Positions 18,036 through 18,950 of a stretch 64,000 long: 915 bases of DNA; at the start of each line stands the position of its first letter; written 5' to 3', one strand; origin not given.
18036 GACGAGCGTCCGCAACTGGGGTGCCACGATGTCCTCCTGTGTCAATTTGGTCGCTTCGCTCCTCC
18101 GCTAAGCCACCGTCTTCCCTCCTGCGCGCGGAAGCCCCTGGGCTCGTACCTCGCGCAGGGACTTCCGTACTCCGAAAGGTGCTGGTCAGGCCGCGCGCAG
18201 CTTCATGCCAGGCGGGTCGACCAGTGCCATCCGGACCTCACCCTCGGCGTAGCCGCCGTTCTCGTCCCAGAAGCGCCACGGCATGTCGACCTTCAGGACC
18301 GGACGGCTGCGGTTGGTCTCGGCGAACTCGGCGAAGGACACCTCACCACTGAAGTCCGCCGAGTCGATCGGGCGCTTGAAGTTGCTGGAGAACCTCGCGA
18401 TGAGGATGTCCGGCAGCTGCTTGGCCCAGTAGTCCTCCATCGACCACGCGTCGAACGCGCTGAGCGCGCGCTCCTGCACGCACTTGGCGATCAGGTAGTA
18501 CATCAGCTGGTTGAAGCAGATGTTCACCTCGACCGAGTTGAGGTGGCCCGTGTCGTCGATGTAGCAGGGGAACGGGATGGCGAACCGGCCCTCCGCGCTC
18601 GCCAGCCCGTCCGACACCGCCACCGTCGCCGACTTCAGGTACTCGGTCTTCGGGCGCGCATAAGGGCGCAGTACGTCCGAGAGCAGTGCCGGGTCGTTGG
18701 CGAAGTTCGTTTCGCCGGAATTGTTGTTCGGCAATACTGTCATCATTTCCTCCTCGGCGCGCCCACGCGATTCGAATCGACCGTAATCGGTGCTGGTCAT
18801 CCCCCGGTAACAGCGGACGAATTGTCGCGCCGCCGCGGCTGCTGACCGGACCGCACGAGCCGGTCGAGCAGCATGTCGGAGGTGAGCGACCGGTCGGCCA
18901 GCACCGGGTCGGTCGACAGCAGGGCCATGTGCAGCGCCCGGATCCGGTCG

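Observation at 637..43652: All five isonitrile-lipopeptide core functions present, but rearranged into a PKS / NRPS / YcaO / metal-transport supercluster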

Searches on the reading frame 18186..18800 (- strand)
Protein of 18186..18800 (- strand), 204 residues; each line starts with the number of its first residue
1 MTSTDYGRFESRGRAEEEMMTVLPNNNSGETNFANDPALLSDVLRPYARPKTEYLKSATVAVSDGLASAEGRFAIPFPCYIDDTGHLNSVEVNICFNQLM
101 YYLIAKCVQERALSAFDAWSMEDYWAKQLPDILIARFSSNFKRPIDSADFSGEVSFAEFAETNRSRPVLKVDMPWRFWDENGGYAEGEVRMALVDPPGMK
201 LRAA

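Call 4: search_protein_families(library=pfam, proteins=[window:18186-18800:-], max_evalue=0.001)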
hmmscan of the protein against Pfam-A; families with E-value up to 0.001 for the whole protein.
window:18186-18800:- (204 aa): 1 family
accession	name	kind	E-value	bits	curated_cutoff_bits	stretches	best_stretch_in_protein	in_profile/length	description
PF10862.14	FcoT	-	2.3e-57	193.4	27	1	43-192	2-155/156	FcoT-like thioesterase domain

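Call 8: search_solved_structures(query=window:18186-18800:-, show_alignments=1)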
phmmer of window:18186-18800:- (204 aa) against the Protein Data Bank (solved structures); distinct sequences matched with E-value up to 0.001: 3.
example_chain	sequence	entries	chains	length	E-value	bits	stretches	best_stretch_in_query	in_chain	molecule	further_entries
5wsy_A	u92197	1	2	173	5.3e-49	169.8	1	35-197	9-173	Uncharacterized protein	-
5wsx_A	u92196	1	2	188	6.1e-49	169.6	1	34-197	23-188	Uncharacterized protein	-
2pfc_A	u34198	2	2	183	7.8e-29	103.9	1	38-195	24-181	Hypothetical protein Rv0098/MT0107 | Uncharacterized protein Rv0098/MT0107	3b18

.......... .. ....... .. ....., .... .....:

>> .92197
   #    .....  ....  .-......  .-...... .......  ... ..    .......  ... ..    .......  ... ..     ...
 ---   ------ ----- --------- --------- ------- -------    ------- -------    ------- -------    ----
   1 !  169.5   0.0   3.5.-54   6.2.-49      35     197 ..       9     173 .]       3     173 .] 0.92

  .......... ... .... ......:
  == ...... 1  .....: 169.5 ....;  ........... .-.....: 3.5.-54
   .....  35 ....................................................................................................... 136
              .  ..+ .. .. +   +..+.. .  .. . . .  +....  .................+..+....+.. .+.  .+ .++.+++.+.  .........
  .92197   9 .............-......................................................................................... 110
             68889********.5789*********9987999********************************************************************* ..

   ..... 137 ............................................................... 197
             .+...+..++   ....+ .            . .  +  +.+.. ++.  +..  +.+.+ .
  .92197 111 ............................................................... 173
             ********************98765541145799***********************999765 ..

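Call 12: find_encoding_contigs(protein=window:18186-18800:-, flank=10000, max_places=6)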
Protein window:18186-18800:- (204 aa): no gene with exactly this product is on record in the collection.

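Call 14: search_protein_families(library=ncbifam, proteins=[window:18186-18800:-], max_evalue=0.001)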
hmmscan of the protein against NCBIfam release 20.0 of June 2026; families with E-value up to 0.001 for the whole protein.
window:18186-18800:- (204 aa): 1 family
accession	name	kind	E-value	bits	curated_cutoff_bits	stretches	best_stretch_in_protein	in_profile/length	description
NF049938.1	EnlAcpGlycTfaseScoD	equivalog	1.4e-63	213.5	250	1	35-195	2-163/165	(2E)-enoyl-ACP glycyltransferase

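Call 18: find_homologous_proteins(query=window:18186-18800:-, max_evalue=1e-20)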
Query window:18186-18800:- (204 aa): 259 proteins with E <= 1e-20 among 431 candidates; the best 120 are listed.
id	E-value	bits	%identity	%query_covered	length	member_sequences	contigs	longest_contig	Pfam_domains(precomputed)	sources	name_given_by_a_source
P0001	3.6e-117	407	91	95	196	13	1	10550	PF10862.15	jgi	jgi:hypothetical protein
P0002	4.0e-115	400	90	94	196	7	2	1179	PF10862.15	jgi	jgi:hypothetical protein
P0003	6.8e-111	387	90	91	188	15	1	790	PF10862.15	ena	-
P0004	2.4e-103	362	85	91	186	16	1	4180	PF10862.15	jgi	jgi:hypothetical protein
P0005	5.1e-103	361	85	91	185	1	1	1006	PF10862.15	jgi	jgi:hypothetical protein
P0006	1.8e-102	359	86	91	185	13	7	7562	PF10862.15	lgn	-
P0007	2.1e-102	359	84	90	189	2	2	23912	PF10862.15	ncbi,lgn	-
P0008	5.8e-101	354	87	87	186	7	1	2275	PF10862.15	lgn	-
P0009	6.0e-100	351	83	90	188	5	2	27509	PF10862.15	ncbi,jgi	jgi:hypothetical protein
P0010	1.2e-97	343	82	88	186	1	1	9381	PF10862.15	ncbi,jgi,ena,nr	ncbi:MAG TPA: FcoT family thioesterase [Actinophytocola sp.]|nr:FcoT family thioesterase [Actinophyt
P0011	3.2e-97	342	82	90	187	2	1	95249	PF10862.15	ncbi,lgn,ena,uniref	ncbi:FcoT family thioesterase [Actinophytocola sp.]|uniref:FcoT family thioesterase n=1 Tax=Actinoph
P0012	8.4e-96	337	79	90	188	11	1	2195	PF10862.15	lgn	-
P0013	9.1e-95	334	77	91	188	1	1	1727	PF10862.15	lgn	-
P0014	1.0e-94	334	81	91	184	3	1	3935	PF10862.15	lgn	-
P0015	1.5e-94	333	80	88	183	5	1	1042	PF10862.15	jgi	jgi:hypothetical protein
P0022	5.0e-92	325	77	90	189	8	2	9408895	PF10862.15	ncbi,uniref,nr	ncbi:FcoT family thioesterase [Saccharothrix variisporea]|uniref:(2E)-enoyl-[ACP] glycyltransferase 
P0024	1.5e-91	323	76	90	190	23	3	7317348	PF10862.15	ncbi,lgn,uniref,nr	ncbi:FcoT family thioesterase [Micromonospora sp. DT46]|uniref:FcoT family thioesterase n=1 Tax=uncl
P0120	4.3e-44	169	51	80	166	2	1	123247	PF10862.15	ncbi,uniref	ncbi:FcoT family thioesterase [Streptomyces avermitilis]|uniref:(2E)-enoyl-ACP glycyltransferase n=1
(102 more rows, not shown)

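Call 19: find_encoding_contigs(protein=P0022, flank=10000, max_places=2)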
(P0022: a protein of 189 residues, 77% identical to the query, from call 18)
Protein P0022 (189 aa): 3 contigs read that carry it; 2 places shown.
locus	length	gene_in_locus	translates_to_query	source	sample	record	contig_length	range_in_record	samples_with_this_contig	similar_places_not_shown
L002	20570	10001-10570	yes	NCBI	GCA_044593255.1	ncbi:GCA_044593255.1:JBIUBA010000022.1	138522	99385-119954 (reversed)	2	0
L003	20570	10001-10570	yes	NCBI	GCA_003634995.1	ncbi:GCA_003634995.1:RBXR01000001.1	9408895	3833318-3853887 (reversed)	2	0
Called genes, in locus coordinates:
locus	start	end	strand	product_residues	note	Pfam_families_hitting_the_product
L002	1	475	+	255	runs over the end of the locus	PF00005:ABC_tran, PF13304:AAA_21 (faint)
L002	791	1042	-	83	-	PF13490:zf-HC2 (weak)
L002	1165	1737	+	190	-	PF04542:Sigma70_r2, PF08281:Sigma70_r4_2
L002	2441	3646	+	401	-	PF07730:HisKA_3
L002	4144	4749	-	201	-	PF00072:Response_reg, PF00196:GerE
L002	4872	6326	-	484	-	PF22767:ThcOx, PF00881:Nitroreductase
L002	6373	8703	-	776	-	PF02624:YcaO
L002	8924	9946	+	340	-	PF03704:BTAD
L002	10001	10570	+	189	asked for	PF10862:FcoT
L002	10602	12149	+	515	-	PF00501:AMP-binding, PF13193:AMP-binding_C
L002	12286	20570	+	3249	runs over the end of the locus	PF00109:ketoacyl-synt, PF08990:Docking, PF00108:Thiolase_N, PF02801:Ketoacyl-synt_C, PF16197:KAsynt_C_assoc, PF00698:Acyl_transf_1, PF21089:PKS_DH_N, PF14765:PS-DH, +19 more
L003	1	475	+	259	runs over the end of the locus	PF00005:ABC_tran, PF13304:AAA_21 (faint)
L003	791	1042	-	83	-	PF13490:zf-HC2 (weak)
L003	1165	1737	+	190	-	PF04542:Sigma70_r2, PF08281:Sigma70_r4_2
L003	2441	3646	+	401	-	PF07730:HisKA_3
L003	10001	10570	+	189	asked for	PF10862:FcoT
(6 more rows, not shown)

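Call 20: find_encoding_contigs(protein=P0024, flank=10000, max_places=2)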
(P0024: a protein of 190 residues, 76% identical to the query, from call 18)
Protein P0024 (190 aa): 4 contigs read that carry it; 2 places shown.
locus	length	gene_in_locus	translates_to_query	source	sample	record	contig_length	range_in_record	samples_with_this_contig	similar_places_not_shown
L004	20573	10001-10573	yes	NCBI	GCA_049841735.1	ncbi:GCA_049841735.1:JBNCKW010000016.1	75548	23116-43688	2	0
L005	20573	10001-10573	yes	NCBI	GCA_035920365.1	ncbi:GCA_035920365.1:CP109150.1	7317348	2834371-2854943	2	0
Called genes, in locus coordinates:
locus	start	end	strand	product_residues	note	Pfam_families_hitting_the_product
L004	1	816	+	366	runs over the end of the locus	PF01032:FecCD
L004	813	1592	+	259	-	PF13191:AAA_16 (faint), PF00005:ABC_tran, PF02463:SMC_N (faint), PF13304:AAA_21 (faint)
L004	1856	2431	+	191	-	PF04542:Sigma70_r2, PF08281:Sigma70_r4_2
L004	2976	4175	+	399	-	PF07730:HisKA_3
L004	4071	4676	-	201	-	PF00072:Response_reg, PF00196:GerE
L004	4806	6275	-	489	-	PF22767:ThcOx, PF00881:Nitroreductase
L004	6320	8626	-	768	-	PF02624:YcaO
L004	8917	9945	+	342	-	PF13432:TPR_16 (faint), PF03704:BTAD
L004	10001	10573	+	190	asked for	PF10862:FcoT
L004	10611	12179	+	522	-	PF00501:AMP-binding, PF13193:AMP-binding_C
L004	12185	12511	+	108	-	-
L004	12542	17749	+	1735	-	PF00109:ketoacyl-synt, PF08990:Docking, PF02801:Ketoacyl-synt_C, PF16197:KAsynt_C_assoc, PF22336:RhiE-like_linker, PF22621:CurL-like_PKS_C, PF00698:Acyl_transf_1, PF21089:PKS_DH_N, +7 more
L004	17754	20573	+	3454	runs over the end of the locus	PF00109:ketoacyl-synt, PF00108:Thiolase_N, PF02801:Ketoacyl-synt_C, PF16197:KAsynt_C_assoc, PF00698:Acyl_transf_1, PF21089:PKS_DH_N, PF14765:PS-DH, PF22953:SpnB_Rossmann, +25 more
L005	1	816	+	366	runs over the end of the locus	PF01032:FecCD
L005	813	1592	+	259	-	PF13191:AAA_16 (faint), PF00005:ABC_tran, PF02463:SMC_N (faint), PF13304:AAA_21 (faint)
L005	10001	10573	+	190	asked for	PF10862:FcoT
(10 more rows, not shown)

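Call 21: find_encoding_contigs(protein=P0009, flank=10000, max_places=2)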
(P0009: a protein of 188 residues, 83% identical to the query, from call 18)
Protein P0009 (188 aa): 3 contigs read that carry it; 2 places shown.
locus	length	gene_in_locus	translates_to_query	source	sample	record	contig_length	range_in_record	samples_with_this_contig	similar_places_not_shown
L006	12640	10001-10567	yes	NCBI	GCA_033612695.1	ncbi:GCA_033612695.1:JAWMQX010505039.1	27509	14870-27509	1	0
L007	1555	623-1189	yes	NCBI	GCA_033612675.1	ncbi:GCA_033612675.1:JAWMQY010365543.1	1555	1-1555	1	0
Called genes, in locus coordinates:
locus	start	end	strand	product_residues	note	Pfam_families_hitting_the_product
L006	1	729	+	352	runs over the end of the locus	PF00486:Trans_reg_C (faint), PF14559:TPR_19 (faint), PF03704:BTAD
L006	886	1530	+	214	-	PF06695:Sm_multidrug_ex (faint)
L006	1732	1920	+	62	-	-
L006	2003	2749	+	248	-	PF00561:Abhydrolase_1 (faint), PF00975:Thioesterase, PF12697:Abhydrolase_6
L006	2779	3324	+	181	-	PF00293:NUDIX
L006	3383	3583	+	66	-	-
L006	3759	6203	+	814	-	PF02518:HATPase_c (faint), PF07730:HisKA_3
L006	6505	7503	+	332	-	PF08545:ACP_syn_III, PF08541:ACP_syn_III_C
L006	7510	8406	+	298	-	PF02737:3HCDH_N, PF00725:3HCDH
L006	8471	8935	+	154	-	-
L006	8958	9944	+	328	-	PF00486:Trans_reg_C (weak), PF03704:BTAD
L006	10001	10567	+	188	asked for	PF10862:FcoT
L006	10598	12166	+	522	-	PF00501:AMP-binding, PF13193:AMP-binding_C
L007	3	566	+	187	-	?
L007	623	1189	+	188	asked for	PF10862:FcoT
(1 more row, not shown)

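Call 22: find_related_loci(query=window:18186-18800:-, collection=genome_contigs, flank=10000)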
Query window:18186-18800:- (204 aa) in genome_contigs; peptide patterns used: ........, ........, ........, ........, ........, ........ (x = any residue, [..] = any of these).
51 stretches matched a pattern; 24 encode a relative of the query (tblastn E <= 1e-3); 24 distinct loci.
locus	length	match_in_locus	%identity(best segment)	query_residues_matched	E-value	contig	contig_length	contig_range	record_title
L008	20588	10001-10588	94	9-204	7e-126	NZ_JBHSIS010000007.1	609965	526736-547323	Actinophytocola glycyrrhizae strain CGMCC 4.7433 platanus_K_default_7, whole genome shotgun sequence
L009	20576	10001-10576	90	13-204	1e-120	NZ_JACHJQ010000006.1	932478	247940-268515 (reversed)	Actinophytocola algeriensis strain CECT 8960 Ga0436956_06, whole genome shotgun sequence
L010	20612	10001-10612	82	1-204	5e-116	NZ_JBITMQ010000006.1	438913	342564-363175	Actinophytocola sp. NPDC049390 NPDC049390_149_B2.ctg-0006, whole genome shotgun sequence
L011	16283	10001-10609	81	1-203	1e-111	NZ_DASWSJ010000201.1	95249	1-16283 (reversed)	MAG: Actinophytocola sp. isolate SMAG_U3546 k141_1476041, whole genome shotgun sequence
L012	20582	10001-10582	82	12-204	2e-108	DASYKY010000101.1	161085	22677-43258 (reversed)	MAG TPA_asm: Actinophytocola sp. isolate SMAG_U4334 k141_1025118, whole genome shotgun sequence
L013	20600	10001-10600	75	5-203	4e-101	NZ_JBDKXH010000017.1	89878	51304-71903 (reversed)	Saccharothrix sp. CCNWLY140-2 scaffold17, whole genome shotgun sequence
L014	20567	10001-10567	77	12-203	1e-100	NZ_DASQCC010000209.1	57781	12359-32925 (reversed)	MAG: Actinophytocola sp. isolate SMAG_U11689 k141_86083, whole genome shotgun sequence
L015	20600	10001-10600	75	5-203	4e-100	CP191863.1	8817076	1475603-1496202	Actinosynnema sp. CA-248983 chromosome, complete genome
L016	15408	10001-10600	75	5-203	4e-100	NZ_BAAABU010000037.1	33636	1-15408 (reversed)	Saccharothrix mutabilis subsp. mutabilis strain JCM 3380 sequence37, whole genome shotgun sequence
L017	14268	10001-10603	75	1-199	8e-100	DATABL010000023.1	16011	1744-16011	MAG TPA_asm: Actinophytocola sp. isolate SMAG_U6697 k141_942007, whole genome shotgun sequence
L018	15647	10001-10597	75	5-202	9e-100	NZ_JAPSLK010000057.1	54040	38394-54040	MAG: Saccharothrix sp. isolate RH59_bin.028 NODE_543_length_54040_cov_14.451105, whole genome shotgun sequence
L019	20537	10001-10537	80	25-203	2e-99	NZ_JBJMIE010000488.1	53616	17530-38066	MAG: Actinophytocola sp. isolate H1_18_all_fractions_conc_125_71_10 k255_4598861, whole genome shotgun sequence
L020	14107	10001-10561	76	20-203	5e-98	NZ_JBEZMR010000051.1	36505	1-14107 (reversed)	Micromonospora sp. NPDC048170 NPDC048170_81_E11.ctg-0051, whole genome shotgun sequence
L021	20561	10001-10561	76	20-203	6e-98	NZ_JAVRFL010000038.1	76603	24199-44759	Micromonospora sp. DSM 115977 NODE_38_length_76603_cov_36.292889, whole genome shotgun sequence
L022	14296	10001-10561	76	20-203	6e-98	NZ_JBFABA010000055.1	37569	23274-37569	Micromonospora sp. NPDC023644 NPDC023644_27_E5.ctg-0055, whole genome shotgun sequence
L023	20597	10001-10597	73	5-203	9e-98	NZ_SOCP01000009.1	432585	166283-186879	Actinophytocola oryzae strain DSM 45499 Ga0181036_109, whole genome shotgun sequence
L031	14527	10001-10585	69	5-199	8e-91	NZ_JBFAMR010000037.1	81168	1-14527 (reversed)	Actinoplanes sp. NPDC049802 NPDC049802_112_F3.ctg-0037, whole genome shotgun sequence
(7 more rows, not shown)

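Call 63: find_encoding_contigs(protein=P0120, flank=10000, max_places=1)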
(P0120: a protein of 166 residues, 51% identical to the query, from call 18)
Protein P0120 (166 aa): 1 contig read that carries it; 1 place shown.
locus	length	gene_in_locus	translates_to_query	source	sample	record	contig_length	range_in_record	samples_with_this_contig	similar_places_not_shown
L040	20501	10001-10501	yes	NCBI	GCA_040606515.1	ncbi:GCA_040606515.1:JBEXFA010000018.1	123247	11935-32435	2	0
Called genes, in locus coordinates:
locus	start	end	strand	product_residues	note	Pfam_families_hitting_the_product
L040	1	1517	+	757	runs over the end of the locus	PF00403:HMA, PF00122:E1-E2_ATPase, PF00702:Hydrolase, PF08282:Hydrolase_3 (faint)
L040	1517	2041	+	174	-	PF04314:LpqE-like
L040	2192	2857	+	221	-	-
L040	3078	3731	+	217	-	PF07638:Sigma70_ECF (weak), PF04542:Sigma70_r2, PF08281:Sigma70_r4_2, PF04545:Sigma70_r4 (weak)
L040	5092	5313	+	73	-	-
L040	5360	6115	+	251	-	PF05118:Asp_Arg_Hydrox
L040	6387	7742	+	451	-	PF07690:MFS_1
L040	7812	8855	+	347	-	PF08545:ACP_syn_III, PF08541:ACP_syn_III_C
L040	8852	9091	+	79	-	PF00550:PP-binding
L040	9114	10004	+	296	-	PF02668:TauD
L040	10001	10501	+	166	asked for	PF10862:FcoT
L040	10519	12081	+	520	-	PF00501:AMP-binding, PF13193:AMP-binding_C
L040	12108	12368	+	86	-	PF00550:PP-binding (weak)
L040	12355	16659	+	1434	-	PF00668:Condensation, PF00501:AMP-binding, PF13193:AMP-binding_C, PF00550:PP-binding, PF01370:Epimerase, PF07993:NAD_binding_4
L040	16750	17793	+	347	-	PF01497:Peripla_BP_2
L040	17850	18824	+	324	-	PF01032:FecCD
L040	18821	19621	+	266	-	PF02463:SMC_N (faint), PF13191:AAA_16 (weak), PF00005:ABC_tran, PF13304:AAA_21 (faint)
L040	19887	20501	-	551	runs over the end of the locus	-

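Call 83: search_protein_families(library=pfam, proteins=[L023:348-1364:-, L023:1527-2471:+, L023:2538-3326:+, L023:3370-6609:+, L023:6660-7001:+, L023:7016-8413:+, L023:12366-13178:-, L023:16944-17942:+, L023:17939-18838:+, L023:19519-20070:+], max_evalue=0.001)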
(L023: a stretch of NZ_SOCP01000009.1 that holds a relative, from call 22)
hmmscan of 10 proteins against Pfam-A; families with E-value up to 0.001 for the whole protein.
L023:348-1364:- (338 aa): 4 families
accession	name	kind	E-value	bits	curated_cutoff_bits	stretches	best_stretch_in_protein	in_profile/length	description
PF13377.12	Peripla_BP_3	-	5.4e-34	118.1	26.5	1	168-334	1-167/167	Periplasmic binding protein-like domain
PF00532.27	Peripla_BP_1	-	2e-20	73.9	22.2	1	62-310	3-261/281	Periplasmic binding proteins and sugar binding domain of LacI family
PF00356.27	LacI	-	8.1e-18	64.4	27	1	4-49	1-46/46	Bacterial regulatory proteins, lacI family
PF13407.12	Peripla_BP_4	-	8.6e-10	39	35.1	1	153-279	96-220/258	Periplasmic binding protein domain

L023:1527-2471:+ (314 aa): 4 families
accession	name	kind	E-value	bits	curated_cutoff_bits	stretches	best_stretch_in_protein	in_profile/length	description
PF00107.32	ADH_zinc_N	-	1.6e-16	60.9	31.8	1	149-259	1-114/129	Zinc-binding dehydrogenase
PF16912.11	Glu_dehyd_C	-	5.8e-08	32.9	34.9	1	140-298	32-199/211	Glucose dehydrogenase C-terminus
PF08240.17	ADH_N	-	6.9e-07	29.9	23.5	1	27-109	2-102/104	Alcohol dehydrogenase GroES-like domain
PF13602.12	ADH_zinc_N_2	-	0.00051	21.4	27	0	181-297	2-120/134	Zinc-binding dehydrogenase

L023:2538-3326:+ (262 aa): 6 families
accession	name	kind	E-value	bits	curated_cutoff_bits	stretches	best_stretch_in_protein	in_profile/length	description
PF08241.18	Methyltransf_11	-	3.3e-10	40.9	21.2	1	45-136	2-95/95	Methyltransferase domain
PF13489.12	Methyltransf_23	-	5.4e-09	36.4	27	1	66-157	46-124/164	Methyltransferase domain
PF08242.18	Methyltransf_12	-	2.2e-08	35.2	30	1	45-134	2-98/98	Methyltransferase domain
PF13649.12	Methyltransf_25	-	8e-08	33.3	27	1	45-132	3-97/97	Methyltransferase domain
PF13847.12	Methyltransf_31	-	4.7e-05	23.6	27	1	90-142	61-114/145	Methyltransferase domain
PF01739.24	CheR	-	0.00021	21.2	27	0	87-136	122-173/195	CheR methyltransferase, SAM binding domain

L023:3370-6609:+ (1079 aa): 5 families
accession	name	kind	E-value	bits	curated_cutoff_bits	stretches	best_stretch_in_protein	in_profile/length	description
PF00580.27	UvrD-helicase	-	2.9e-68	230.9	23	2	525-644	1-122/271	UvrD/REP helicase N-terminal domain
PF13361.12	UvrD_C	-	2.1e-32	113.3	25.6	2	957-1044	262-347/350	UvrD-like helicase C-terminal domain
PF13245.12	AAA_19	-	1.2e-27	97.1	25.1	1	530-749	2-134/134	AAA domain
PF13538.12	UvrD_C_2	-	2.5e-10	40.5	27.4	1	984-1042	4-51/52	UvrD-like helicase C-terminal domain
PF13604.12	AAA_30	-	1.6e-05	25.2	27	0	525-744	2-128/191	AAA domain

L023:6660-7001:+ (113 aa): 0 families

L023:7016-8413:+ (465 aa): 1 family
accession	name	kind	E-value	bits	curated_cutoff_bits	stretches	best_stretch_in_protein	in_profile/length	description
PF14224.11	DUF4331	-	1e-143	480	27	1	2-456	1-421/421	Domain of unknown function (DUF4331)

L023:12366-13178:- (270 aa): 2 families
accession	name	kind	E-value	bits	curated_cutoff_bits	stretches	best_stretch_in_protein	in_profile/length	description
PF03704.23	BTAD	-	1.6e-45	155.5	22.1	1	121-266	1-146/146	Bacterial transcriptional activator domain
PF00486.34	Trans_reg_C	-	7.6e-07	29.6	26.2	1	51-102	9-59/77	Transcriptional regulatory protein, C terminal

L023:16944-17942:+ (332 aa): 4 families
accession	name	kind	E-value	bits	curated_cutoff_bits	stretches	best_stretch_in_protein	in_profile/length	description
PF08541.16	ACP_syn_III_C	-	3.6e-27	94.8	26.6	1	237-326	1-90/90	3-Oxoacyl-[acyl-carrier-protein (ACP)] synthase III C terminal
PF08545.16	ACP_syn_III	-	4.1e-25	87.9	24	1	107-185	1-80/80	3-Oxoacyl-[acyl-carrier-protein (ACP)] synthase III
PF00108.29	Thiolase_N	-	9.3e-06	25.6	26.4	1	37-144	8-116/260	Thiolase, N-terminal domain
PF00195.25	Chal_sti_synt_N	-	0.0002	21.3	27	1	37-171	85-225/225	Chalcone and stilbene synthases, N-terminal domain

L023:17939-18838:+ (299 aa): 3 families
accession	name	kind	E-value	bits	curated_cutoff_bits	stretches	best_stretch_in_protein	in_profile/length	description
PF02737.24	3HCDH_N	-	1.5e-52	178.5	22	1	11-190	2-179/180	3-hydroxyacyl-CoA dehydrogenase, NAD binding domain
PF00725.27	3HCDH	-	6.4e-35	120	22.1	1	193-289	1-97/97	3-hydroxyacyl-CoA dehydrogenase, C-terminal domain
PF03807.23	F420_oxidored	-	0.00084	20.3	21.6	0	10-45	1-38/94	NADP oxidoreductase coenzyme F420-dependent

L023:19519-20070:+ (183 aa): 0 families
